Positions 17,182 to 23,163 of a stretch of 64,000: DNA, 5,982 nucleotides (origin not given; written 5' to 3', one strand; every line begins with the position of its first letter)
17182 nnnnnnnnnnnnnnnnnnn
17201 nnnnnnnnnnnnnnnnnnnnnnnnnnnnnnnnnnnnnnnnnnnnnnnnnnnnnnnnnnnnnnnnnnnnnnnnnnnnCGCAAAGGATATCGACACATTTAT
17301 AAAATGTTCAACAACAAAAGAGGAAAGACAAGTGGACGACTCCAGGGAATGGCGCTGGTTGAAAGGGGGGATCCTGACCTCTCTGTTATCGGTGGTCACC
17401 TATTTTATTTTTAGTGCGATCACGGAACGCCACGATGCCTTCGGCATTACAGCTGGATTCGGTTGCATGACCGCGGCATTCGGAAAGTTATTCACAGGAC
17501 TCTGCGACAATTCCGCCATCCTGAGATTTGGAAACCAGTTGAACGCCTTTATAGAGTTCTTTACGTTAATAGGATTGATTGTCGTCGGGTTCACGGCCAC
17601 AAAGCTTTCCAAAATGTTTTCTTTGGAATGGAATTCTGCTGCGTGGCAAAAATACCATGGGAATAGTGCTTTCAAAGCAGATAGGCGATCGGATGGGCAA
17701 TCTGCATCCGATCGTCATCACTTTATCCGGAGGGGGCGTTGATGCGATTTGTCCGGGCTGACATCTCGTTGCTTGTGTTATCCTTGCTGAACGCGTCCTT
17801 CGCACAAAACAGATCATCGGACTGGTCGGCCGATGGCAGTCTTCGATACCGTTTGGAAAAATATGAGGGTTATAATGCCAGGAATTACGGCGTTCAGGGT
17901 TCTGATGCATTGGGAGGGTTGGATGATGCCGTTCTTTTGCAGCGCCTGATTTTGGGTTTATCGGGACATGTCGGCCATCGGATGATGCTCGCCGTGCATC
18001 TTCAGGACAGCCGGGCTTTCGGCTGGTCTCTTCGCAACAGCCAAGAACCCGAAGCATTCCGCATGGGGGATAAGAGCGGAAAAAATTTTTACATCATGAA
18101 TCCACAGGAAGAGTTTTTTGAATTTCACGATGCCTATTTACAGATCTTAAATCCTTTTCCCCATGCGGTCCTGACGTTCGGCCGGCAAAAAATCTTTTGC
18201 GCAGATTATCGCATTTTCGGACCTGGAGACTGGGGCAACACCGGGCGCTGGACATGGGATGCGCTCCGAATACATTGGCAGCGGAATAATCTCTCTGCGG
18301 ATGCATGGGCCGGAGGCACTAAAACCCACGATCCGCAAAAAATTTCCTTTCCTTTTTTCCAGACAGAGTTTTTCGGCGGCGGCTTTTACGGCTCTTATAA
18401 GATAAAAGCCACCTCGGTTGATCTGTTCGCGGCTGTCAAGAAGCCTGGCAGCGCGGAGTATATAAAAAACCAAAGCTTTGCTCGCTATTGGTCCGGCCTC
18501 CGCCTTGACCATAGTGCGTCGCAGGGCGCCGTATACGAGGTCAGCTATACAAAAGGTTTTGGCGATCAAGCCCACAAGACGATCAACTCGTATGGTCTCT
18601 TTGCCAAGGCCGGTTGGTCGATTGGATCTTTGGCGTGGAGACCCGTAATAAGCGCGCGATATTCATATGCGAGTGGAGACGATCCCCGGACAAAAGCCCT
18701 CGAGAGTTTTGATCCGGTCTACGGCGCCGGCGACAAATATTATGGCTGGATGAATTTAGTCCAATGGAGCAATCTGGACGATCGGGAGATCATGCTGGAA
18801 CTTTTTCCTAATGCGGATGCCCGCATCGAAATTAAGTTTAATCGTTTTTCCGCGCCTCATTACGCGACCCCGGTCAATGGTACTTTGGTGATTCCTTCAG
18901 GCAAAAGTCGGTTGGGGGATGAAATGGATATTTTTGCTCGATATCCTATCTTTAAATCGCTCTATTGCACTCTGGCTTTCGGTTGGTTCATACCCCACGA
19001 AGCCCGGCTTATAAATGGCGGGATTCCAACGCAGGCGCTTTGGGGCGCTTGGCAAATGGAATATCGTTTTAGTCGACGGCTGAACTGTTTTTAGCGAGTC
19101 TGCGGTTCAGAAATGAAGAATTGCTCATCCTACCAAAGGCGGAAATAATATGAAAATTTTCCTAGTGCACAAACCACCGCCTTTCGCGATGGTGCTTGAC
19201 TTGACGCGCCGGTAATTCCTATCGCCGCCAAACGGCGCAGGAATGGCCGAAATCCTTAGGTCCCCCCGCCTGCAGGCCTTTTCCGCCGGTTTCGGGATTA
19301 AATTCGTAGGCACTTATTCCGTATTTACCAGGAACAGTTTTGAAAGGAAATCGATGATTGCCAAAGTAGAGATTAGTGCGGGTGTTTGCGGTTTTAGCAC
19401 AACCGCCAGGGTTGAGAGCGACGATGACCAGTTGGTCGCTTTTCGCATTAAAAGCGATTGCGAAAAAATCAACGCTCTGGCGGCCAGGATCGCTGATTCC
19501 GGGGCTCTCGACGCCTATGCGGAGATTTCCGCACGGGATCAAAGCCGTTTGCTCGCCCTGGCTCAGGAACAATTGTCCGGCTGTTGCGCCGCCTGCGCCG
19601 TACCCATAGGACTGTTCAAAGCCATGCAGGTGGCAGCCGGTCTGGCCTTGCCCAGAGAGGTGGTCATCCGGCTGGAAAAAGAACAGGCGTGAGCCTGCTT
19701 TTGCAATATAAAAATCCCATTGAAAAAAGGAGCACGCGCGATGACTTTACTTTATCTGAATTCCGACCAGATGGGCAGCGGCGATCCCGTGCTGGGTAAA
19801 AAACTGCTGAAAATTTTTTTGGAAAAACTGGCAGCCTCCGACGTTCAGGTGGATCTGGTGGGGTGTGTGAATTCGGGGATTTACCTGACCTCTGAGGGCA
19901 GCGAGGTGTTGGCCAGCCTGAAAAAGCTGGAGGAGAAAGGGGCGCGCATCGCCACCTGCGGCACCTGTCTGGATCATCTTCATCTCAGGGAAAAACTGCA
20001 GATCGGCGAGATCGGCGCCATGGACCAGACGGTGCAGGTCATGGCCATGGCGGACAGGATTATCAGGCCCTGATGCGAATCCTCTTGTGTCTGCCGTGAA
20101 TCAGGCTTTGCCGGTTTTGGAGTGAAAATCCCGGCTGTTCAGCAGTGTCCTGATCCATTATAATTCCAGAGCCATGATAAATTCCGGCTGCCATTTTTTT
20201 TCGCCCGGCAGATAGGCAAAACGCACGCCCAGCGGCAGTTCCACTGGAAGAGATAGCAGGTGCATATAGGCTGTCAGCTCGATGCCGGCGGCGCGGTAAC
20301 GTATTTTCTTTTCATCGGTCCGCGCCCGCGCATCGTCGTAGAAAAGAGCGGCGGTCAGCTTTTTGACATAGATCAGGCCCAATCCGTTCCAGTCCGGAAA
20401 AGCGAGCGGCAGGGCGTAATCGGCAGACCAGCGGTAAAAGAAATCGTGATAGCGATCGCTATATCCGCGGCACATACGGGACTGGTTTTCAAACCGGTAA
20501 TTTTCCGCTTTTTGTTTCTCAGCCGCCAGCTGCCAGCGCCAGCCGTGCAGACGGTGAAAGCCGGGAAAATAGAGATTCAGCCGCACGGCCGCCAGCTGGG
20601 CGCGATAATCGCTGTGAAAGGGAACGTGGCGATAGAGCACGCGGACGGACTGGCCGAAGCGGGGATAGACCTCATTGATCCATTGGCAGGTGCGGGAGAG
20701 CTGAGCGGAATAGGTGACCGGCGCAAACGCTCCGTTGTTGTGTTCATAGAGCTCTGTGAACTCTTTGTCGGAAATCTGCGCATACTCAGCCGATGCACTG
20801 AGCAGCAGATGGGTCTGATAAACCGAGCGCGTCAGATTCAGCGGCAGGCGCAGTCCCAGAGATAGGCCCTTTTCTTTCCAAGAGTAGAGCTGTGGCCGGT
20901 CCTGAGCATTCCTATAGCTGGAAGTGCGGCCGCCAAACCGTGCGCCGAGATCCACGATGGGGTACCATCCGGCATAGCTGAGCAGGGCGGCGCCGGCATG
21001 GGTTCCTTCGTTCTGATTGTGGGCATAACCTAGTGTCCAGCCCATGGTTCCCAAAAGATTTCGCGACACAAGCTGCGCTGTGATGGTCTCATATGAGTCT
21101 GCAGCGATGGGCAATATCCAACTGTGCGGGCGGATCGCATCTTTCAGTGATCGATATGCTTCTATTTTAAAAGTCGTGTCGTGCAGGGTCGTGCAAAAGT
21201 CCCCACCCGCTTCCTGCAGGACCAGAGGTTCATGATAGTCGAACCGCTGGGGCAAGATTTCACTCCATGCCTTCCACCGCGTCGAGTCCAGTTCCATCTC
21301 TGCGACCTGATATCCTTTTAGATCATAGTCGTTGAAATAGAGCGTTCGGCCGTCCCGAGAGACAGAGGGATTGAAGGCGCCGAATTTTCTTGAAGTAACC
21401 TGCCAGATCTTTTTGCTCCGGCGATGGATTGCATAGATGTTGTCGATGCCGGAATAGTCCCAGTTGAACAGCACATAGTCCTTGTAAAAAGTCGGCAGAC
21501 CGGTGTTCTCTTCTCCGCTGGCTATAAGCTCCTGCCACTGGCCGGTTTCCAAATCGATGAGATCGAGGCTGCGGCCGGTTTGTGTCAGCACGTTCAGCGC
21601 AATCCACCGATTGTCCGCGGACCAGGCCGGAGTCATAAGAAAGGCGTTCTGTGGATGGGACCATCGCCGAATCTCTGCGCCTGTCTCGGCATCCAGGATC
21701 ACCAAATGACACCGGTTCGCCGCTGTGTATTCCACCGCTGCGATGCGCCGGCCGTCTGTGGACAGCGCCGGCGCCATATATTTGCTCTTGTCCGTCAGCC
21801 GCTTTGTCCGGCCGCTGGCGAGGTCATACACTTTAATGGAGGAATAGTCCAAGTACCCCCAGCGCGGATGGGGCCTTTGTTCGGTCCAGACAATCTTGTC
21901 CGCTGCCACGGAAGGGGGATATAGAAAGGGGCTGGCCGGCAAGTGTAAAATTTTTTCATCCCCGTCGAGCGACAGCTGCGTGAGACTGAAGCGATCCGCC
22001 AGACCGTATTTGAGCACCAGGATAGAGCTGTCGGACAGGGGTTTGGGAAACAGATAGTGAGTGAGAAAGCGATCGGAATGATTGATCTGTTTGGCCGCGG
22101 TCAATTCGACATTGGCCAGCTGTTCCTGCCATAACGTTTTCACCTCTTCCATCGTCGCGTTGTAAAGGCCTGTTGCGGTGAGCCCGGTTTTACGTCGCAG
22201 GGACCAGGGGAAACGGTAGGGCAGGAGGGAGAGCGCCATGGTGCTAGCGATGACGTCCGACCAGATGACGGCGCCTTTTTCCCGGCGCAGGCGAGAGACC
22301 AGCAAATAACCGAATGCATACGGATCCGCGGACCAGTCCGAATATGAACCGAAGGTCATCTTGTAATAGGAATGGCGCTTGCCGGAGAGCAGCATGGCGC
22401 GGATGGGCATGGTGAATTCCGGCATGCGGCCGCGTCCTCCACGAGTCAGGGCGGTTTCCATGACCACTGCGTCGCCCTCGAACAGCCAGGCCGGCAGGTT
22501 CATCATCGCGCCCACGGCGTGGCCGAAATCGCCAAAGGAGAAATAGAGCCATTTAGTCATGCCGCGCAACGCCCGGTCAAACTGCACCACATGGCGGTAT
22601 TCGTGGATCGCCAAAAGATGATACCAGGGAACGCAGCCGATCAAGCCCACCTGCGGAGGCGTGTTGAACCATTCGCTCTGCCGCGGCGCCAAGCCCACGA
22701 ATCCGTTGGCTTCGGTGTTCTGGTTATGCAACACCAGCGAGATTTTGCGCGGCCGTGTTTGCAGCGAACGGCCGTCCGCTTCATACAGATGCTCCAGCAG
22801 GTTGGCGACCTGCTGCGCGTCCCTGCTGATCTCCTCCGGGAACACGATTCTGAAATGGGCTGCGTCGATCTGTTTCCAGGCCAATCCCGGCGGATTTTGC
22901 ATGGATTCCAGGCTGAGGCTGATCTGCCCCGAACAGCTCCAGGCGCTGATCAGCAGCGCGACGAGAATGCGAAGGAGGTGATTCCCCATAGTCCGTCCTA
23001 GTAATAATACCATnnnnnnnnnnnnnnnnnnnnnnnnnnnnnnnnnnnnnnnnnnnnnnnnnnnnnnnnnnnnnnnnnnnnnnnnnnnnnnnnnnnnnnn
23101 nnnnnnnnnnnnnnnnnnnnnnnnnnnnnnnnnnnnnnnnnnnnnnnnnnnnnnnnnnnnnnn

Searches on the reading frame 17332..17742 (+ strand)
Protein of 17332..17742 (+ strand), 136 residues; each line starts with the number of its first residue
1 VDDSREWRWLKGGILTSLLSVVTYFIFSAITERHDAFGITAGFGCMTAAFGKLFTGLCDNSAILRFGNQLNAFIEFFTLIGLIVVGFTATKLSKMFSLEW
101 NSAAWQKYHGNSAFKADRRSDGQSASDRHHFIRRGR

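Call 6: search_protein_families(library=pfam, proteins=[window:17332-17742:+])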
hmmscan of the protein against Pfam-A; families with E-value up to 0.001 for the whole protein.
window:17332-17742:+ (136 aa): 0 families

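Call 17: search_protein_families(library=ncbifam, proteins=[window:17332-17742:+], max_evalue=0.01)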
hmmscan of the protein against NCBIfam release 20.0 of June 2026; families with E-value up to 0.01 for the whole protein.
window:17332-17742:+ (136 aa): 1 family
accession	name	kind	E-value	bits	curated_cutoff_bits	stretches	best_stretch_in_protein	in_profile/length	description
NF007772.0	PRK10458.1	subfamily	0.0082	14.7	710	0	68-112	86-130/472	DNA cytosine methylase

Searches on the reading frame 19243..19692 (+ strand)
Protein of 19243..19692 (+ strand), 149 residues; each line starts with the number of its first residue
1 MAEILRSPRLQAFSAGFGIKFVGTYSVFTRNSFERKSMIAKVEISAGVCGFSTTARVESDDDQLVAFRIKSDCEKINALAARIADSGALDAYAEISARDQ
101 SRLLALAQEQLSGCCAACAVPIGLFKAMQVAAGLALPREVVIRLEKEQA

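Call 6: search_protein_families(library=pfam, proteins=[window:19243-19692:+])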
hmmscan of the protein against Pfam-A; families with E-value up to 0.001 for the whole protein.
window:19243-19692:+ (149 aa): 1 family
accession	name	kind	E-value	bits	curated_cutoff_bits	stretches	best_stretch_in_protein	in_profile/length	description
PF22263.1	DUF6951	-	7.1e-25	87.8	27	1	40-143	1-100/101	Family of unknown function (DUF6951)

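Call 17: search_protein_families(library=ncbifam, proteins=[window:19243-19692:+], max_evalue=0.01)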
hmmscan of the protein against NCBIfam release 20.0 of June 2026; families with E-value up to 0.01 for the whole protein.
window:19243-19692:+ (149 aa): 0 families

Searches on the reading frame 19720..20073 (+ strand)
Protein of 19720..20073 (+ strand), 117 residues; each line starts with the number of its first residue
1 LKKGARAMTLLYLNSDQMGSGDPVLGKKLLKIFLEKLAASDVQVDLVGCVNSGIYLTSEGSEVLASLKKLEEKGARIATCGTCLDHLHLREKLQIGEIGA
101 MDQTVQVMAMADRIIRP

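Call 6: search_protein_families(library=pfam, proteins=[window:19720-20073:+])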
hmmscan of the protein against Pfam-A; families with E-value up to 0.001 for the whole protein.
window:19720-20073:+ (117 aa): 1 family
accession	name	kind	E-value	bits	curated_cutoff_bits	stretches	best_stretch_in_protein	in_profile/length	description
PF02635.20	DsrE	-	9.6e-06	26.2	22.7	1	59-116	56-115/116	DsrE/DsrF-like family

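Call 17: search_protein_families(library=ncbifam, proteins=[window:19741-20073:+], max_evalue=0.01)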
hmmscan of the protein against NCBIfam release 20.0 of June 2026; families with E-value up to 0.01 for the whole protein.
window:19741-20073:+ (110 aa): 1 family
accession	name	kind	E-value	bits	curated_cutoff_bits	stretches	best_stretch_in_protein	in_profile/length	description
TIGR03527.1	selenium_YedF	equivalog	5.4e-33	114.5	110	1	3-110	87-194/194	sulfurtransferase-like selenium metabolism protein YedF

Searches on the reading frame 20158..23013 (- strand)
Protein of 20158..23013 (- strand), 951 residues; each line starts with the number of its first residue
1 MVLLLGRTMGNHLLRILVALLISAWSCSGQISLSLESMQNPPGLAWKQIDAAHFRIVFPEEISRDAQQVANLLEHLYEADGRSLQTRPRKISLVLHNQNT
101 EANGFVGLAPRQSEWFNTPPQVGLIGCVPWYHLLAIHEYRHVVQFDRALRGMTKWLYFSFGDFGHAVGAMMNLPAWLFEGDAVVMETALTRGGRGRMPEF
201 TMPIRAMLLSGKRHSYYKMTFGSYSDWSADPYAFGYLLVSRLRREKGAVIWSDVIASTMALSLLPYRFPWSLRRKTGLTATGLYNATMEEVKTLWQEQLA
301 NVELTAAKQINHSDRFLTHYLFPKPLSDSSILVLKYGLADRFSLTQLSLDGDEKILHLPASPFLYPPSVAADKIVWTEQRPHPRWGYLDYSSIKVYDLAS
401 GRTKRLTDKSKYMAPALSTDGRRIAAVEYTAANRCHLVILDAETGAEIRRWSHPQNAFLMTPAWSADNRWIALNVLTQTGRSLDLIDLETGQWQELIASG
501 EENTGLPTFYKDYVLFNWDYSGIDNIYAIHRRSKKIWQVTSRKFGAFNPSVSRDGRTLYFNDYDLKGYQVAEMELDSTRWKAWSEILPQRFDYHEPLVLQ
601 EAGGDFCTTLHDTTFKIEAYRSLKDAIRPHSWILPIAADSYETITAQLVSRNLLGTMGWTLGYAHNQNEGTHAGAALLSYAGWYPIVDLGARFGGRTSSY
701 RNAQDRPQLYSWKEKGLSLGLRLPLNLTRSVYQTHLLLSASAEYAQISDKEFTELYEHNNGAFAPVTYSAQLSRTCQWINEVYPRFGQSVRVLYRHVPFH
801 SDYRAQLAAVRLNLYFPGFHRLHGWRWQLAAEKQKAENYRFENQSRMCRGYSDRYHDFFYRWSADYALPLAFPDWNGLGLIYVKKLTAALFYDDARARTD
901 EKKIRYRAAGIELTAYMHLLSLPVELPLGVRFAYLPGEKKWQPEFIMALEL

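Call 6: search_protein_families(library=pfam, proteins=[window:20158-23013:-])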
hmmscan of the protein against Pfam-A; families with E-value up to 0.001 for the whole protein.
window:20158-23013:- (951 aa): 1 family
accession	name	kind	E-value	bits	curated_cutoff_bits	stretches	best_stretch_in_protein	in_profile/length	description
PF07676.18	PD40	-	3e-06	27.5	20.9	0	539-561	4-26/38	WD40-like Beta Propeller Repeat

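Call 17: search_protein_families(library=ncbifam, proteins=[window:20158-23013:-], max_evalue=0.01)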
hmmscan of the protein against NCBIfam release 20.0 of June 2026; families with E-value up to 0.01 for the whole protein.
window:20158-23013:- (951 aa): 2 families
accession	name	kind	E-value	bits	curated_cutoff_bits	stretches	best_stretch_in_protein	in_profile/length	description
TIGR02800.1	propeller_TolB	equivalog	5.1e-15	55.3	343.15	1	392-581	172-360/418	Tol-Pal system beta propeller repeat protein TolB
NF053518.1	DipepPtdsDpp5Prph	equivalog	0.00047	18.8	900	1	391-542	227-383/655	dipeptidyl-peptidase Dpp5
